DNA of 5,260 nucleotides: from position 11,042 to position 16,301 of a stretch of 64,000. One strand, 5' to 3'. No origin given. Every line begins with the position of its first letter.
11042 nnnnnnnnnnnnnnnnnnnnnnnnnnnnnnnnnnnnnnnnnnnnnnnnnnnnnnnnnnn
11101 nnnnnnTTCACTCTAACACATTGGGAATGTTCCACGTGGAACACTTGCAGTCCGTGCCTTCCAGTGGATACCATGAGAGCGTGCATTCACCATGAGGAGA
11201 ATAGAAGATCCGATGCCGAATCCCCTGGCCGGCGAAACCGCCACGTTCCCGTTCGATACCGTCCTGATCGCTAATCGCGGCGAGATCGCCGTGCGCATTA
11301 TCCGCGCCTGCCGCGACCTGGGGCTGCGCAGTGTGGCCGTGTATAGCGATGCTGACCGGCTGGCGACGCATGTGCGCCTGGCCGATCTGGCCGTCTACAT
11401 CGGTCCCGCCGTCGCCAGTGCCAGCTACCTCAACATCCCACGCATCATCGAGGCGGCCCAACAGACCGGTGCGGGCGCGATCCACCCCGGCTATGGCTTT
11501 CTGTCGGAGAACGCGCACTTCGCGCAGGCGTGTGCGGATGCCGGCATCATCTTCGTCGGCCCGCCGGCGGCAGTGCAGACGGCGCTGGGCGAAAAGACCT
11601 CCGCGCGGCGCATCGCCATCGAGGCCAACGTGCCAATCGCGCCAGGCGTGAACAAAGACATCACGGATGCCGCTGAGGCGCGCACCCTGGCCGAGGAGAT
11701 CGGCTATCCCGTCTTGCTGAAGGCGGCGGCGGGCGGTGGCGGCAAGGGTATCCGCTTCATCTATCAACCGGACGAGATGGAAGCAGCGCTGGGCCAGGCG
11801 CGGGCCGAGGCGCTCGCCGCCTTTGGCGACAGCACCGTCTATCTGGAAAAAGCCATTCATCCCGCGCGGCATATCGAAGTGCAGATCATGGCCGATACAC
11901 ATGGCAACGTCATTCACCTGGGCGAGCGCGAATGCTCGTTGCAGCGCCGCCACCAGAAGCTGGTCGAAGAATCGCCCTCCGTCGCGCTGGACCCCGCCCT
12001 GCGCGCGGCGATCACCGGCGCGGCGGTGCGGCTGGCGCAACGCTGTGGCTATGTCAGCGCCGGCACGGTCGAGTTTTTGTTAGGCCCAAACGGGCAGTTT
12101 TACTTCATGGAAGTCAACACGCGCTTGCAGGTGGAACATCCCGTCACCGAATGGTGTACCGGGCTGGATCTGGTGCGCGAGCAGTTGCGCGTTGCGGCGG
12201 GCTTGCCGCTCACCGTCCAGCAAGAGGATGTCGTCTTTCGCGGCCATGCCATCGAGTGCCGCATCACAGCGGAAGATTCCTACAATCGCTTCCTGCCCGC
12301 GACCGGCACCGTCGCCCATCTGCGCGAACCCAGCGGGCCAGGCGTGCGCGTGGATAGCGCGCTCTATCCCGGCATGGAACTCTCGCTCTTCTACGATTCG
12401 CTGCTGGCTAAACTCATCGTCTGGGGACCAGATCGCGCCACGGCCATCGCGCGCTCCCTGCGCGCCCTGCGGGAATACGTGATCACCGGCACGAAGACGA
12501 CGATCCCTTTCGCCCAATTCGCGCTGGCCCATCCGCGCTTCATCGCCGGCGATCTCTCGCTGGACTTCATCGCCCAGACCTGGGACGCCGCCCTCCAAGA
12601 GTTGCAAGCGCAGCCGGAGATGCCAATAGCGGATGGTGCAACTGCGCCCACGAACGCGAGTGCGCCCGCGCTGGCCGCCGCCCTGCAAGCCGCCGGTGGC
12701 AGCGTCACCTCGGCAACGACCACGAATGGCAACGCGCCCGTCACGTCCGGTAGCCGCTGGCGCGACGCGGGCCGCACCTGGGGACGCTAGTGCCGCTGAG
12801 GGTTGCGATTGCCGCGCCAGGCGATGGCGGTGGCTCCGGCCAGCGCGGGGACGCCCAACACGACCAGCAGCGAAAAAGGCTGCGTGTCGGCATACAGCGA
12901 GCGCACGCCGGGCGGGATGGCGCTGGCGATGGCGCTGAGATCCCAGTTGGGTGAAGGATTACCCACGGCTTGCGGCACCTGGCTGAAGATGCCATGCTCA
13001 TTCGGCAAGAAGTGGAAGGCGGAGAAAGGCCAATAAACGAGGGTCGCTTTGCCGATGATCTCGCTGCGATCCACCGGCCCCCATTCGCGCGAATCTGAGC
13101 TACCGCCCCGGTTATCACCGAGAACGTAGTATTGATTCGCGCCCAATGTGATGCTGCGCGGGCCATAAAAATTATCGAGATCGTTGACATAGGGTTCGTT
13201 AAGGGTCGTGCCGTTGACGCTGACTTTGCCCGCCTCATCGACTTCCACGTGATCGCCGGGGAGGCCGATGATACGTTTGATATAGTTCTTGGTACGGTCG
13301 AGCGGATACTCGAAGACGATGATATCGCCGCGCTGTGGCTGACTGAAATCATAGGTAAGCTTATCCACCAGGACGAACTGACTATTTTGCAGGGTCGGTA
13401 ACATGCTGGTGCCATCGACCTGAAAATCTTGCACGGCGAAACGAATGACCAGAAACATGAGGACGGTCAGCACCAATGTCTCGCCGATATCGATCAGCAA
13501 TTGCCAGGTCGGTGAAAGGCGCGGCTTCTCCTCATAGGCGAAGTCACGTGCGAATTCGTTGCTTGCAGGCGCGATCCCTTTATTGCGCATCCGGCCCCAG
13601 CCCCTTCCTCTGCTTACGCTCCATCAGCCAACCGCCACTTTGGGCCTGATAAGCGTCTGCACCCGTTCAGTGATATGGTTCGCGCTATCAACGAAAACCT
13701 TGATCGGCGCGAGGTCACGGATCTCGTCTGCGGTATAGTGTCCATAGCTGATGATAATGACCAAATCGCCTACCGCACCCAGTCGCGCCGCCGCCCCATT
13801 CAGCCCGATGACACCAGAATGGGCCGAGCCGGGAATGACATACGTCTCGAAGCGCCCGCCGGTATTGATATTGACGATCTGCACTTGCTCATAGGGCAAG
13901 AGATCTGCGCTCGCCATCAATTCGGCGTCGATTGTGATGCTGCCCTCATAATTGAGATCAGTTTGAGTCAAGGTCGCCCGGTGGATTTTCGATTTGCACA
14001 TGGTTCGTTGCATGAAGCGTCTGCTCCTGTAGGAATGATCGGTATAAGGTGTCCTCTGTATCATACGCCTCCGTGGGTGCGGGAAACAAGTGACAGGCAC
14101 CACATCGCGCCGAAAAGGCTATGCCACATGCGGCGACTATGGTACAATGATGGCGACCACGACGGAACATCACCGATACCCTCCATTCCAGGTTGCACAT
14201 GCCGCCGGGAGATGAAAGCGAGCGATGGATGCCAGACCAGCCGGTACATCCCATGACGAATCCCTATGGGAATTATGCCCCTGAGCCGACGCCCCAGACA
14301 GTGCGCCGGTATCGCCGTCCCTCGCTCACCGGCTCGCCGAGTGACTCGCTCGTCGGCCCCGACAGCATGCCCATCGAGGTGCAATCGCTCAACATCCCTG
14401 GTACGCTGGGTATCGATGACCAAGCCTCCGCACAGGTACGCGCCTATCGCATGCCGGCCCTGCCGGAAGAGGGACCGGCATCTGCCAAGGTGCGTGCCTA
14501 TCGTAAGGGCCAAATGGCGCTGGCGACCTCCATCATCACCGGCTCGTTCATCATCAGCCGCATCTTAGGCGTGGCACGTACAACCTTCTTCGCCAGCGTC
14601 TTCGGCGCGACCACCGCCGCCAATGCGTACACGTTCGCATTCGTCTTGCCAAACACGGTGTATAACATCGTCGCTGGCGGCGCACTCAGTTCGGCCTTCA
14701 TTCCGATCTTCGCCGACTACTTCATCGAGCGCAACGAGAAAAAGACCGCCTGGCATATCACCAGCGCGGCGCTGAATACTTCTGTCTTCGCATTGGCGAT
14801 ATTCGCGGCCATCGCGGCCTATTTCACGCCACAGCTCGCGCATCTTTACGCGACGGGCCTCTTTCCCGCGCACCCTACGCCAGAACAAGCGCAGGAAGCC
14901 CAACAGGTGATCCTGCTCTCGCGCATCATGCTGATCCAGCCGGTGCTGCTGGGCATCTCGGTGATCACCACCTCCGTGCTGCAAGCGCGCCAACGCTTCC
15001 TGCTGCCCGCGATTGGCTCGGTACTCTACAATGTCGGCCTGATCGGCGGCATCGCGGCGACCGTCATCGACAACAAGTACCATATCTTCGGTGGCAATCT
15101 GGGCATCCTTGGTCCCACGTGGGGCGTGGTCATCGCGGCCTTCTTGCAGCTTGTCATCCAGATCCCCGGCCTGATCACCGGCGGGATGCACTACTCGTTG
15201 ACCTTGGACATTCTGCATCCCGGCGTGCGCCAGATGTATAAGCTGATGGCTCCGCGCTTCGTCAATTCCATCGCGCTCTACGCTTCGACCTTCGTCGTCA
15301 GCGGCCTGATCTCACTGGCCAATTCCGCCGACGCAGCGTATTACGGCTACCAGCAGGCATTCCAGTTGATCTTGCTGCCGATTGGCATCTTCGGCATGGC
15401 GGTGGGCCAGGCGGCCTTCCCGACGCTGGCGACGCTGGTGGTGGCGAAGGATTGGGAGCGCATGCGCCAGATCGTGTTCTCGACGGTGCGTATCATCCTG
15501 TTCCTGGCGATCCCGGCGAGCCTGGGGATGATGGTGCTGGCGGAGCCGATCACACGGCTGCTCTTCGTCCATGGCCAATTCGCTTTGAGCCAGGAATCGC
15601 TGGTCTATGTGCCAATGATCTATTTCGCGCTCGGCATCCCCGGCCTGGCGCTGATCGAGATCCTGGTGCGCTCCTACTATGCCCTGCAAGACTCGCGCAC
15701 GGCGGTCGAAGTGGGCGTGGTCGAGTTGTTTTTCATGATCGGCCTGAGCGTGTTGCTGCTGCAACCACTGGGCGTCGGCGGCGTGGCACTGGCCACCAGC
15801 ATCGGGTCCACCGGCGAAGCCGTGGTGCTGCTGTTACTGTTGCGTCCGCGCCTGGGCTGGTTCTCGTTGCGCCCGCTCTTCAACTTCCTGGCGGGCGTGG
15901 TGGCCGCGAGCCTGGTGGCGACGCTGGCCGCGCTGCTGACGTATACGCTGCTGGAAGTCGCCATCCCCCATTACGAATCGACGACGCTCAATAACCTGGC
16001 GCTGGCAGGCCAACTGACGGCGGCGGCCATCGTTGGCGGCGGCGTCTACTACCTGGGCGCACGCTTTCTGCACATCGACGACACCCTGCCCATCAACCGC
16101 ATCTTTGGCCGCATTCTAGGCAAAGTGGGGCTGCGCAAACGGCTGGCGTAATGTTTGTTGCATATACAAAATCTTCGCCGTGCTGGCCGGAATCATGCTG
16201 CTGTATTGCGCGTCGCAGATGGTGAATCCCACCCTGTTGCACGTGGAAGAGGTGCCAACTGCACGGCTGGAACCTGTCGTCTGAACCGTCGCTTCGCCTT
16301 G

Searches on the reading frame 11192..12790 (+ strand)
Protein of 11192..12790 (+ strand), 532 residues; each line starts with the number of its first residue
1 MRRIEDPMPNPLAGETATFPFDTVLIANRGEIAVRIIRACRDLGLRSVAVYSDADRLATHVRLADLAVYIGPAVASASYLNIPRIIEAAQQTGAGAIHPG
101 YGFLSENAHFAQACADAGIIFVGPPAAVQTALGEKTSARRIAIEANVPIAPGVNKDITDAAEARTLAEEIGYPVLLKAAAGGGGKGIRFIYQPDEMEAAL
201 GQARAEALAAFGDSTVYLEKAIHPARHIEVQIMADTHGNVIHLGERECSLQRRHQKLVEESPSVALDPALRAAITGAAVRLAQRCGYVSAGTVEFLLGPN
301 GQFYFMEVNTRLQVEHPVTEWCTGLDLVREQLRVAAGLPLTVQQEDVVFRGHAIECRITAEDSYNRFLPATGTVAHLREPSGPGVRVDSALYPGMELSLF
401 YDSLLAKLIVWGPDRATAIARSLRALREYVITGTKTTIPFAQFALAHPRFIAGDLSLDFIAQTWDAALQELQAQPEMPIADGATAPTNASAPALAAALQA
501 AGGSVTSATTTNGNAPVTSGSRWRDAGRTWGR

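Call 62: search_protein_families(library=pfam, max_evalue=0.0001, proteins=[window:11192-12790:+])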
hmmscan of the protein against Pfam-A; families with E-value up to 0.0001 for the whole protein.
window:11192-12790:+ (532 aa): 5 families
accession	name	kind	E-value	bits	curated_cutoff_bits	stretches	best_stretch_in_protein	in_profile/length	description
PF02786.22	CPSase_L_D2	-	8.5e-74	248.1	19.8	1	135-341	2-209/211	Carbamoyl-phosphate synthase L chain, ATP binding domain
PF00289.28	Biotin_carb_N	-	1.7e-45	154.4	25.5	1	21-127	2-108/110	Biotin carboxylase, N-terminal domain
PF02785.25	Biotin_carb_C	-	4.3e-36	123.8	32.4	1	355-461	1-107/108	Biotin carboxylase C-terminal domain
PF07478.18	Dala_Dala_lig_C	-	3.1e-09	37.1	24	1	162-310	27-174/204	D-ala D-ala ligase C-terminus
PF02222.28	ATP-grasp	-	6.7e-08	32.8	27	1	156-311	15-162/179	ATP-grasp domain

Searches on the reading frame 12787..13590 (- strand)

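Call 62: search_protein_families(library=pfam, max_evalue=0.0001, proteins=[window:12787-13590:-])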
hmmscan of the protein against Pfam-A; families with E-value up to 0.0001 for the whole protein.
window:12787-13590:- (267 aa): 1 family
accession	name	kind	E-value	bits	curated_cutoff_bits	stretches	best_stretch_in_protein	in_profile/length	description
PF10502.14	Peptidase_S26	-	3.5e-45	154.4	22.9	1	38-187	7-168/168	Signal peptidase, peptidase S26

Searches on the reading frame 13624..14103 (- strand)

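Call 62: search_protein_families(library=pfam, max_evalue=0.0001, proteins=[window:13624-14103:-])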
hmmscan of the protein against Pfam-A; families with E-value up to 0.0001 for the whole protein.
window:13624-14103:- (159 aa): 1 family
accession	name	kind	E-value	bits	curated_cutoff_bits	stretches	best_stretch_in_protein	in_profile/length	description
PF02261.22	Asp_decarbox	-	9.2e-48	161.4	25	1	31-144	1-114/115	Aspartate decarboxylase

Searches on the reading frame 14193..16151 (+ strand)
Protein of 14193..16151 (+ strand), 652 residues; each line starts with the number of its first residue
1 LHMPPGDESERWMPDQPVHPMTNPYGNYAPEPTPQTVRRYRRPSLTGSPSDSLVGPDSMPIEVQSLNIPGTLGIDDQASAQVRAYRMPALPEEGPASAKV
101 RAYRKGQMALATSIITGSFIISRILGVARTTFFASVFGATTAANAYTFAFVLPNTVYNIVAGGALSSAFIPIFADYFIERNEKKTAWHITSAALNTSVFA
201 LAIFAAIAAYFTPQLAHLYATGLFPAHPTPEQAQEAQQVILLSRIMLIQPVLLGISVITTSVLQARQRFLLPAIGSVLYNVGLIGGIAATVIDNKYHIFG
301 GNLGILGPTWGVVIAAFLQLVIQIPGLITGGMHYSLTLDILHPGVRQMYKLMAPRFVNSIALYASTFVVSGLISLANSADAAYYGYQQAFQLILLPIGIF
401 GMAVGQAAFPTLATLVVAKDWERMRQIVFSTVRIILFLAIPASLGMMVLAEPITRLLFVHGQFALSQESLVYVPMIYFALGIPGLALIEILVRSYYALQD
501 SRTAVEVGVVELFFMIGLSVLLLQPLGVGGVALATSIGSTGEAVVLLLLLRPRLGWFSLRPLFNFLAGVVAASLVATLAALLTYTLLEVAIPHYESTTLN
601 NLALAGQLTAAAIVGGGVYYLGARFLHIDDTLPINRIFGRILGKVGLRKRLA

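Call 62: search_protein_families(library=pfam, max_evalue=0.0001, proteins=[window:14193-16151:+])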
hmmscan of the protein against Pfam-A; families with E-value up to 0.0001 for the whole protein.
window:14193-16151:+ (652 aa): 2 families
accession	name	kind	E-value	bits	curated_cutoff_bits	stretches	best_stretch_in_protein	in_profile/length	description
PF03023.19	MurJ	-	1.3e-75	255.2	27.4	1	133-583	1-433/451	Lipid II flippase MurJ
PF13440.11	Polysacc_synt_3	-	5.6e-07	29.5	23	1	309-458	139-284/293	Polysaccharide biosynthesis protein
